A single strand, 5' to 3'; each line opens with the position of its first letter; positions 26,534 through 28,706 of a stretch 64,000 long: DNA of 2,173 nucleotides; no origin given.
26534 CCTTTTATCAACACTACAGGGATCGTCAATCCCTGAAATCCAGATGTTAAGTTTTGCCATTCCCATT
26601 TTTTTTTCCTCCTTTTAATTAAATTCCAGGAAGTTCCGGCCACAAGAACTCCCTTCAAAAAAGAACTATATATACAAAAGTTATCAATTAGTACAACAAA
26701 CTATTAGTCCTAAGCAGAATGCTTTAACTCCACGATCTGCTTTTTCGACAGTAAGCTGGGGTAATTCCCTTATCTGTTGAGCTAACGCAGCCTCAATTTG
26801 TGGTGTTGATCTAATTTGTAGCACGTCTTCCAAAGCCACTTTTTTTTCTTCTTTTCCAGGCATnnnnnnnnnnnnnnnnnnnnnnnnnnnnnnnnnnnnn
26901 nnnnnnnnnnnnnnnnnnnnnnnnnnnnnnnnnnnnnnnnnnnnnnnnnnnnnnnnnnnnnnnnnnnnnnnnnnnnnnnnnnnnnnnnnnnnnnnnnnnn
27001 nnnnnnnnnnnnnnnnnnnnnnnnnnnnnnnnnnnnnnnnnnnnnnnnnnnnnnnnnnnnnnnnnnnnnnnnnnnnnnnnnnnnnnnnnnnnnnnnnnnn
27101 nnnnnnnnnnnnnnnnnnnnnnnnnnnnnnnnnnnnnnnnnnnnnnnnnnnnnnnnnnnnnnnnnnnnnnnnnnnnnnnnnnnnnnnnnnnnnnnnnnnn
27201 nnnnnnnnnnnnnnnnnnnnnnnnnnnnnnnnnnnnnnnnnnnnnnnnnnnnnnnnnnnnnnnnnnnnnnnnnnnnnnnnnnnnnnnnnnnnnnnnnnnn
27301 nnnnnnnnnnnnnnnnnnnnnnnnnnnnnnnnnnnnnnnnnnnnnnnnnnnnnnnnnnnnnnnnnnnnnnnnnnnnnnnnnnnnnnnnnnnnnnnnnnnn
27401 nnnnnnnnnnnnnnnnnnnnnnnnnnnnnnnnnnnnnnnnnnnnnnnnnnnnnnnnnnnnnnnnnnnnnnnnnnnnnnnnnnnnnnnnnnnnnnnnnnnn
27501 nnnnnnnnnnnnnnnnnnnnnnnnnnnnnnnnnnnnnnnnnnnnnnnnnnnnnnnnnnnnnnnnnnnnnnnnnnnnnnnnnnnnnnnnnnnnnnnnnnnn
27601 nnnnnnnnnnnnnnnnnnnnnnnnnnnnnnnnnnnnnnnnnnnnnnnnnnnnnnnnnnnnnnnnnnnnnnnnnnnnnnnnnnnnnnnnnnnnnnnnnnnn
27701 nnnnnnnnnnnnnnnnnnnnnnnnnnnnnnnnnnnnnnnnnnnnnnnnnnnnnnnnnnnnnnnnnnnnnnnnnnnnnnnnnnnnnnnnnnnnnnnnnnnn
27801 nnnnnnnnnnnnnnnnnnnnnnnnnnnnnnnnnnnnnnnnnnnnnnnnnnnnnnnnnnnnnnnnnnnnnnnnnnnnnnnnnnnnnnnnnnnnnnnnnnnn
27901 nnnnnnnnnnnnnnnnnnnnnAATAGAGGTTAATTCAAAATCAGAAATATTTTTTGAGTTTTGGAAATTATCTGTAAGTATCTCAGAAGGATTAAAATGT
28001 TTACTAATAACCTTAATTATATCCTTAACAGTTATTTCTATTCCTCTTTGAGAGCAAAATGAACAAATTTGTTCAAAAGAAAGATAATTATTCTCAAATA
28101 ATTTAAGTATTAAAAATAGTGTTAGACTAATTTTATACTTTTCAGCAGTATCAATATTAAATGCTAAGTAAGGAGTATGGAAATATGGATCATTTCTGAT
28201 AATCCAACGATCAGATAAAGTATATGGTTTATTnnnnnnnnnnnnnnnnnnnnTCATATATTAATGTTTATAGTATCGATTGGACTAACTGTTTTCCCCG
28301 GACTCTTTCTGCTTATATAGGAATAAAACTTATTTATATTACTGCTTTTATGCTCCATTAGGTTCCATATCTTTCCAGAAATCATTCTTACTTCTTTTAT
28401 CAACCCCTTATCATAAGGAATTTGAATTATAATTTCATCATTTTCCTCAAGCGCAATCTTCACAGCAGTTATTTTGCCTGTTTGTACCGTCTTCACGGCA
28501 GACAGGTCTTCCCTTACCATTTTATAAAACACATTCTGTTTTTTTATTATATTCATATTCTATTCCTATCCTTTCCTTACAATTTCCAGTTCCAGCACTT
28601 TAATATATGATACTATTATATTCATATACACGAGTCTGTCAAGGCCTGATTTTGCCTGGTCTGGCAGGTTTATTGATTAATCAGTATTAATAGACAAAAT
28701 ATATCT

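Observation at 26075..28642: Radical SAM/SPASM operon with a Cys-tailed 59-aa peptide: candidate uncharacterised RiPP system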

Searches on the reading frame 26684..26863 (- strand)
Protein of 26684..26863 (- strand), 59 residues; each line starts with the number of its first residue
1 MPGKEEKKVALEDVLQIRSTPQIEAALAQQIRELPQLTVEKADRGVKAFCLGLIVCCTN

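Call 3: search_protein_families(library=pfam, proteins=[window:26684-26863:-], max_evalue=1)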
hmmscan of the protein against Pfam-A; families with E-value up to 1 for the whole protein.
window:26684-26863:- (59 aa): 0 families

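Call 4: search_protein_families(library=ncbifam, proteins=[window:26684-26863:-], max_evalue=1)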
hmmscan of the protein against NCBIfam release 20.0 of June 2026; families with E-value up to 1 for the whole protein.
window:26684-26863:- (59 aa): 0 families

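Call 43: find_homologous_proteins(query=A3, max_evalue=1)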
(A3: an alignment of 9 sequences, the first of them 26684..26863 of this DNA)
Query A3 (9 sequences) (59 aa, profile of the alignment): 14 proteins with E <= 1 among 3348 candidates.
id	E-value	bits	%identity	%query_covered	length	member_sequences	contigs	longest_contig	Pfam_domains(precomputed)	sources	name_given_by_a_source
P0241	1.2e-25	107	63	86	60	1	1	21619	-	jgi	-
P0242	5.5e-25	105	100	100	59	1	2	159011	-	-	-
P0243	2.1e-24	103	69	98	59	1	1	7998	-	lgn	-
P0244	3.4e-24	103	65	86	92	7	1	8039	-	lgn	-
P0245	1.2e-20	91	35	95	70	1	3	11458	-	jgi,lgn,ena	-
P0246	4.6e-19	86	65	97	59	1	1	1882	-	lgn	-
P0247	1.7e-18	84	57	98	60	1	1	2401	-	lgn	-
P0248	1.8e-16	78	40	51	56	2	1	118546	-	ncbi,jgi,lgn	ncbi:MAG: hypothetical protein PVH61_07750 [Candidatus Aminicenantes bacterium]|jgi:hypothetical pro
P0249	7.0e-15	73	30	83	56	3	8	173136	-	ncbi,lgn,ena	-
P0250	2.8e-14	71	32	86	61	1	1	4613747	-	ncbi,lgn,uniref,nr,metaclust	ncbi:hypothetical protein [Clostridium sp. BNL1100]|uniref:hypothetical protein n=1 Tax=Clostridium 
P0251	3.0e-14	71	49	80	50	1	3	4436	-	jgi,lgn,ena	jgi:hypothetical protein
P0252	3.3e-12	64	41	83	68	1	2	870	-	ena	-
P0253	7.8e-10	57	24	80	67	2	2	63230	-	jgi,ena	-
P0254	1.9e-7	49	28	78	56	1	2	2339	-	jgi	jgi:hypothetical protein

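Call 74: find_encoding_contigs(protein=P0250, flank=6000, max_places=2)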
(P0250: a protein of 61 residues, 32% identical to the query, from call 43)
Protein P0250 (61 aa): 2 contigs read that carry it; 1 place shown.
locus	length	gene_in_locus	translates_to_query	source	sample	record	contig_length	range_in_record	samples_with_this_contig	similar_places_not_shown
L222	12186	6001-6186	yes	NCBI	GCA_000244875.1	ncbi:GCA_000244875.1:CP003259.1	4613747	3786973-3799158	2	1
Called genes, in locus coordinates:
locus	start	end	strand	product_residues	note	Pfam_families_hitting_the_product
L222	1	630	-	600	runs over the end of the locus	-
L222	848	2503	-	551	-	PF00457:Glyco_hydro_11, PF03422:CBM_6, PF01522:Polysacc_deac_1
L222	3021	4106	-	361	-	PF00457:Glyco_hydro_11, PF03422:CBM_6, PF18099:CBM_35_2 (weak)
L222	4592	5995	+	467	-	PF04055:Radical_SAM, PF13186:SPASM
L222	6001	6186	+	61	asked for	-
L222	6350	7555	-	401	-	-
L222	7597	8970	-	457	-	PF13353:Fer4_12, PF04055:Radical_SAM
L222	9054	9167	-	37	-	-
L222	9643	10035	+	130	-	-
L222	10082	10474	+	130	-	-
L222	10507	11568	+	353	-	-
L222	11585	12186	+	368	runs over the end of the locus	PF05791:Bacillus_HBL (weak)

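Call 81: search_protein_families(library=ncbifam, proteins=[L222:4592-5995:+], max_evalue=0.001)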
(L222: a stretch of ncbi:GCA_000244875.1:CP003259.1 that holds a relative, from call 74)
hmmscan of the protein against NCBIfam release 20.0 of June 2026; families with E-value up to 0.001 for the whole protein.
L222:4592-5995:+ (467 aa): 76 families (the best 25 are shown)
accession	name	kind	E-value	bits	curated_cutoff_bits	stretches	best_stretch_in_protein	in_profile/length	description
TIGR04250.1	SCM_rSAM_ScmE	equivalog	9.5e-44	149.7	400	1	128-466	2-356/358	SynChlorMet cassette radical SAM/SPASM protein ScmE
TIGR04055.1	rSAM_NirJ2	equivalog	1.6e-43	149.5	500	1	136-456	7-322/326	putative heme d1 biosynthesis radical SAM protein NirJ2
TIGR04545.1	rSAM_ahbD_hemeb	equivalog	2.7e-42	145.4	500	1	134-451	5-330/339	heme b synthase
TIGR03962.1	mycofact_rSAM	equivalog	1e-33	117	265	1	133-436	16-312/339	mycofactocin radical SAM maturase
TIGR04317.1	W_rSAM_matur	equivalog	1.1e-33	116.8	380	1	133-435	8-321/349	tungsten cofactor oxidoreductase radical SAM maturase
TIGR04133.1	rSAM_w_lipo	hypoth_equivalog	1.8e-32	112.6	425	1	136-436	31-330/350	TIGR04133 family radical SAM/SPASM protein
TIGR04251.1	SCM_rSAM_ScmF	equivalog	1.3e-31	110.3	400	1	134-450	9-333/353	SynChlorMet cassette radical SAM/SPASM protein ScmF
NF050035.1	rSAM_WgK_link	exception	2.3e-31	109.1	650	2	126-341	6-221/367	radical SAM/SPASM peptide maturase WgkB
TIGR04053.2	TIGR04053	equivalog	3.6e-31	108.7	395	1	124-338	3-221/366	TIGR04053 family radical SAM/SPASM domain-containing protein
TIGR04051.1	rSAM_NirJ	equivalog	6.7e-30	104.2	515.45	2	135-327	8-202/354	heme d1 biosynthesis radical SAM protein NirJ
NF047865.1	rSAM_PapB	equivalog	5.8e-28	98.1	340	1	134-448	8-326/330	PapB family radical SAM/SPASM ranthipeptide maturase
TIGR04054.1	rSAM_NirJ1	equivalog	1.3e-27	96.4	650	1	134-458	41-382/387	putative heme d1 biosynthesis radical SAM protein NirJ1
TIGR04403.1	rSAM_skfB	equivalog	4.5e-27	94.9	300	1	127-383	102-350/402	sporulation killing factor system radical SAM maturase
NF045574.1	sacti_mat_StsB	exception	4.8e-27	94.9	625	1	135-434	102-392/466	StsB family radical SAM/SPASM domain sactipeptide maturase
NF012164.0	AlbA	equivalog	6.6e-27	94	850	1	127-407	111-380/442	subtilosin maturase AlbA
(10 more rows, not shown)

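Call 96: find_encoding_contigs(protein=P0246, flank=1500, max_places=1)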
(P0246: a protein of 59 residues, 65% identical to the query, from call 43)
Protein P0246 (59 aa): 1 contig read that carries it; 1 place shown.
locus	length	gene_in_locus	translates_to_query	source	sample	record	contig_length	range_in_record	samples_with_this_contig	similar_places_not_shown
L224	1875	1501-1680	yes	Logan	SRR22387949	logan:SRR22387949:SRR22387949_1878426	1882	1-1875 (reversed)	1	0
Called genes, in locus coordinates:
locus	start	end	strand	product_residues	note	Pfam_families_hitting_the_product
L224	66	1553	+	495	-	PF04055:Radical_SAM, PF13186:SPASM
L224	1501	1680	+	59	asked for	-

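Call 97: find_encoding_contigs(protein=P0247, flank=1500, max_places=1)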
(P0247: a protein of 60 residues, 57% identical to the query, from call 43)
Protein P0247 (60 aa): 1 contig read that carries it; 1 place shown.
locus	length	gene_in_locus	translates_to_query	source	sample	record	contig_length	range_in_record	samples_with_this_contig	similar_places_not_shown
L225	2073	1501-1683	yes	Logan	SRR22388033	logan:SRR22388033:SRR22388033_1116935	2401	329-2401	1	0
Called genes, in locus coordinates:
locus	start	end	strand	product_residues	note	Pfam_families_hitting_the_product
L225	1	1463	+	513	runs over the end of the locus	PF04055:Radical_SAM, PF13186:SPASM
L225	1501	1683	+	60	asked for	-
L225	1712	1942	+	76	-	-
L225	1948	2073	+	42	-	?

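Call 98: find_encoding_contigs(protein=P0251, flank=2500, max_places=1)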
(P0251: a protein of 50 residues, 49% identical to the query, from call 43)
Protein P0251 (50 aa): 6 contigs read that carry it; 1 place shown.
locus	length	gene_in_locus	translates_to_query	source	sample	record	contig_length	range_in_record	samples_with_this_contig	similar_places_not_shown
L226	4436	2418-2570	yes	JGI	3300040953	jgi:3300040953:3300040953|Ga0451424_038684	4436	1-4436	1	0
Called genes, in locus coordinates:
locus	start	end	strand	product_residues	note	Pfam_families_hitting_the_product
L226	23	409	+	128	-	-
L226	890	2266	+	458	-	PF04055:Radical_SAM, PF13186:SPASM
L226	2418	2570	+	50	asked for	-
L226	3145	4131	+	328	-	PF11824:DUF3344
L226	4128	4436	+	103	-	?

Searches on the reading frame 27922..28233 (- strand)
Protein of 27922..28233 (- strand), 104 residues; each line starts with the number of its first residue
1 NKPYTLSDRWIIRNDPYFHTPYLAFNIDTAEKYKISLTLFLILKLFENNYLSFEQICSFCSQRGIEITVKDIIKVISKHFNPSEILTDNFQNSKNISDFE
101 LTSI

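Call 84: search_solved_structures(query=A8, max_evalue=10, show_alignments=2)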
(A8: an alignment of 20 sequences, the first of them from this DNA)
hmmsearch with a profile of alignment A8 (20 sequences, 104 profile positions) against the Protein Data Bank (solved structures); distinct sequences matched with E-value up to 10: 13.
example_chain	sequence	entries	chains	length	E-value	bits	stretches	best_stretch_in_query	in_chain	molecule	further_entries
1v96_A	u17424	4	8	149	0.01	19.4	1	31-92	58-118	hypothetical protein PH0500 | Ribonuclease VapC4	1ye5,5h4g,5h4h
1uly_A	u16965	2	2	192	0.049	17.2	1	32-63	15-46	hypothetical protein PH1932 | hypothetical transcription regulator protein, PH1932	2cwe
5yfp_C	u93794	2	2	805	0.081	16.5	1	25-84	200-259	Exocyst complex component SEC6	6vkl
5k1y_C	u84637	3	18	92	0.15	15.6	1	27-91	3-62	AspA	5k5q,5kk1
5k5o_A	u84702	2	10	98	0.17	15.4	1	27-92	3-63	AspA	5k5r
3tgn_A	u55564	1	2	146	0.31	14.6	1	33-94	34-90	Adc operon repressor AdcR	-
2os8_B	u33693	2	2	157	0.31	14.6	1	39-78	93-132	Myosin regulatory light chain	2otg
2lc5_A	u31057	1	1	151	0.31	14.6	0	40-81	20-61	Calmodulin, putative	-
3pn7_B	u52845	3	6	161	0.37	14.3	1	39-78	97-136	Myosin regulatory light chain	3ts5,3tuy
5jlu_A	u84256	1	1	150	0.77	13.3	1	33-98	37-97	Adhesin competence repressor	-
5jls_A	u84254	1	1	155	0.82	13.2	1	33-98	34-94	Adhesin competence repressor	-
6tz7_B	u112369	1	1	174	1.3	12.6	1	16-64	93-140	Calcineurin Ca2+-binding regulatory subunit CnaB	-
3ayh_A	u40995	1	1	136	1.8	12.2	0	42-80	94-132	DNA-directed RNA polymerase III subunit rpc9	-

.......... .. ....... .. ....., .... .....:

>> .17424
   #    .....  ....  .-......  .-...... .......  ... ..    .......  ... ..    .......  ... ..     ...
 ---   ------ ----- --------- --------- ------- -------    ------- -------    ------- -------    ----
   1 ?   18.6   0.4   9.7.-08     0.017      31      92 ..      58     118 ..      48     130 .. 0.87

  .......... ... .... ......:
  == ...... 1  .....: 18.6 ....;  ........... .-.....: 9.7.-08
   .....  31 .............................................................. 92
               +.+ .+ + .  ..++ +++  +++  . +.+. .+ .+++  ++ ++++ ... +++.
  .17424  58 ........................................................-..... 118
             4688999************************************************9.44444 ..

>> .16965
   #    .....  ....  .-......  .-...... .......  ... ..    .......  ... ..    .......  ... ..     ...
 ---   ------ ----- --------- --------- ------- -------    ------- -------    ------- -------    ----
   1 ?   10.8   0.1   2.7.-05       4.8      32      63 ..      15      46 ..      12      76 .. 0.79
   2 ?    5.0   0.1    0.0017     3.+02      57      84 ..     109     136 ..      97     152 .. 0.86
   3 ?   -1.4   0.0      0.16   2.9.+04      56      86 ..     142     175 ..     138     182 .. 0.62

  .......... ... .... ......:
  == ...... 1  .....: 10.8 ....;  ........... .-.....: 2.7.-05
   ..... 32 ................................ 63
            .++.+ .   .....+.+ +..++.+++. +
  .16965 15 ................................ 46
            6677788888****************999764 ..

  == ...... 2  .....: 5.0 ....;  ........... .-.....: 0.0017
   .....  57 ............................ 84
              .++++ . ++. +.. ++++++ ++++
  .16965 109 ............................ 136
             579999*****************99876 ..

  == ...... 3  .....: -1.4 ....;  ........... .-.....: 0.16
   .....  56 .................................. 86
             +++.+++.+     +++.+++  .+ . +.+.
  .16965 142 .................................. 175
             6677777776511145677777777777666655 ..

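Call 85: search_protein_families(library=pfam, alignment_id=A8, max_evalue=1)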
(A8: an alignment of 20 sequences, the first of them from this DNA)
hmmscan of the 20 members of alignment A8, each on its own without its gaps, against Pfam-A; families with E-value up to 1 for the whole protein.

A. member 1, seq(104 aa): 2 families
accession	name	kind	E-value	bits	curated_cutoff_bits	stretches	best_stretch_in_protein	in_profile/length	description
PF19652.4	DUF6155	-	0.0055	17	27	1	14-79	86-150/170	Family of unknown function (DUF6155)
PF17262.7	Cas6b_C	-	0.11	13.2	39.4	1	18-89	11-78/114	Cas6b C-terminal domain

B. families by the number of members that match (of 20 scanned): 13 families
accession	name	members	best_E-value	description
PF05402.18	PqqD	3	0.00062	Coenzyme PQQ synthesis protein D (PqqD)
PF22106.1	NGO1945_C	2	0.04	NGO1945 C-terminal domain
PF19652.4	DUF6155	1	0.0055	Family of unknown function (DUF6155)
PF21100.3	MCM_C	1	0.0086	MCM protein C-terminal winged helix-turn-helix domain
PF04738.18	Lant_dehydr_N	1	0.012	Lantibiotic dehydratase, N terminus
PF01978.25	TrmB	1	0.024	Sugar-specific transcriptional regulator TrmB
PF03039.19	IL12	1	0.039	Interleukin-12 alpha subunit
PF13475.11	DUF4116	1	0.071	Domain of unknown function (DUF4116)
PF17262.7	Cas6b_C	1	0.11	Cas6b C-terminal domain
PF18723.6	HMUDK_hel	1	0.13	5-hmdU DNA kinase, helical domain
PF09494.16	Slx4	1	0.14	Slx4 endonuclease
PF03979.19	Sigma70_r1_1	1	0.15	Sigma-70 factor, region 1.1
PF16247.11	DUF4904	1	0.17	Domain of unknown function (DUF4904)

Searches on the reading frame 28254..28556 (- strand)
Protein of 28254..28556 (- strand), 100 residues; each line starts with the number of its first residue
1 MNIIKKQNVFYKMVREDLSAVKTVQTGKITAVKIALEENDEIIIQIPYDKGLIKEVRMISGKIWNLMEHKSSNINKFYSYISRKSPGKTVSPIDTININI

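Call 3: search_protein_families(library=pfam, proteins=[window:28254-28556:-], max_evalue=1)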
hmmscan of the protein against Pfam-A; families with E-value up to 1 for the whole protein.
window:28254-28556:- (100 aa): 2 families
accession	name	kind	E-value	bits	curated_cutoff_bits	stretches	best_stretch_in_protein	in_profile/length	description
PF01597.25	GCV_H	-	0.0059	16.9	22.2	1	19-70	61-113/122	Glycine cleavage H-protein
PF00303.24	Thymidylat_synt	-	0.058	13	24.3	1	7-97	26-113/266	Thymidylate synthase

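Call 4: search_protein_families(library=ncbifam, proteins=[window:28254-28556:-], max_evalue=1)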
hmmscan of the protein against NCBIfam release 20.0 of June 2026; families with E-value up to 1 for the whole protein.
window:28254-28556:- (100 aa): 2 families
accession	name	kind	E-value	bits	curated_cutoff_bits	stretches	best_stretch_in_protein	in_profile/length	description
NF004975.0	PRK06348.1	equivalog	0.0084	15.1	549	1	7-73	81-149/384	pyridoxal phosphate-dependent aminotransferase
TIGR00527.1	gcvH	equivalog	0.053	13.6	115.85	1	23-60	70-107/129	glycine cleavage system protein GcvH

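Call 50: search_protein_representatives(protein=window:28254-28556:-)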
Query: 100 residues. Proteins with E-value up to 0.001 (for the whole library): 14; up to 1e-10: 1; up to 1e-30: 1. The best 14 are listed.
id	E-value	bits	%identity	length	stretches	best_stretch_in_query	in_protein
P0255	4.2e-57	206.0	100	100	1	1-100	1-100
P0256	3.4e-07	46.4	35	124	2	21-66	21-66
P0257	5.4e-06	42.6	37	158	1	6-99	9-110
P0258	5.6e-06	42.6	50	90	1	22-69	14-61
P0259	2.3e-05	40.6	40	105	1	21-97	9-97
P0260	3.7e-05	39.9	49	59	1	25-67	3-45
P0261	5.0e-05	39.5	43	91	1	24-97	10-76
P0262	1.8e-04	37.7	43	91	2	15-66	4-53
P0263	2.1e-04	37.5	46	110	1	19-66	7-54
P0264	2.4e-04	37.3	38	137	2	26-86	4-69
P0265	3.6e-04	36.8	52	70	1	19-62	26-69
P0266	5.8e-04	36.1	41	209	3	56-92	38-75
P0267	6.2e-04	36.0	46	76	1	22-67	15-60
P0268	9.3e-04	35.4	52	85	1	26-68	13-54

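Call 53: search_protein_families(library=pfam, alignment_id=A4, max_evalue=0.01)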
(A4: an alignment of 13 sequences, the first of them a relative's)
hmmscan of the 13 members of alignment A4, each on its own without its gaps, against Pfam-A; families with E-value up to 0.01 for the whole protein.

A. member 1, P0255 (100 aa): 1 family
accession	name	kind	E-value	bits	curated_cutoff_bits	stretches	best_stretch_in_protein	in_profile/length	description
PF01597.25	GCV_H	-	0.0059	16.9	22.2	1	19-70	61-113/122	Glycine cleavage H-protein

B. families by the number of members that match (of 13 scanned): 6 families
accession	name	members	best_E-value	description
PF00589.27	Phage_integrase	5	2.6e-20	Phage integrase family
PF07443.18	HARP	2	2.5e-05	HepA-related protein (HARP)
PF16795.10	Phage_integr_3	1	0.0024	Archaeal phage integrase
PF01597.25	GCV_H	1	0.0059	Glycine cleavage H-protein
PF00505.25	HMG_box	1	0.0066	HMG (high mobility group) box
PF12728.13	HTH_17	1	0.0079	Helix-turn-helix domain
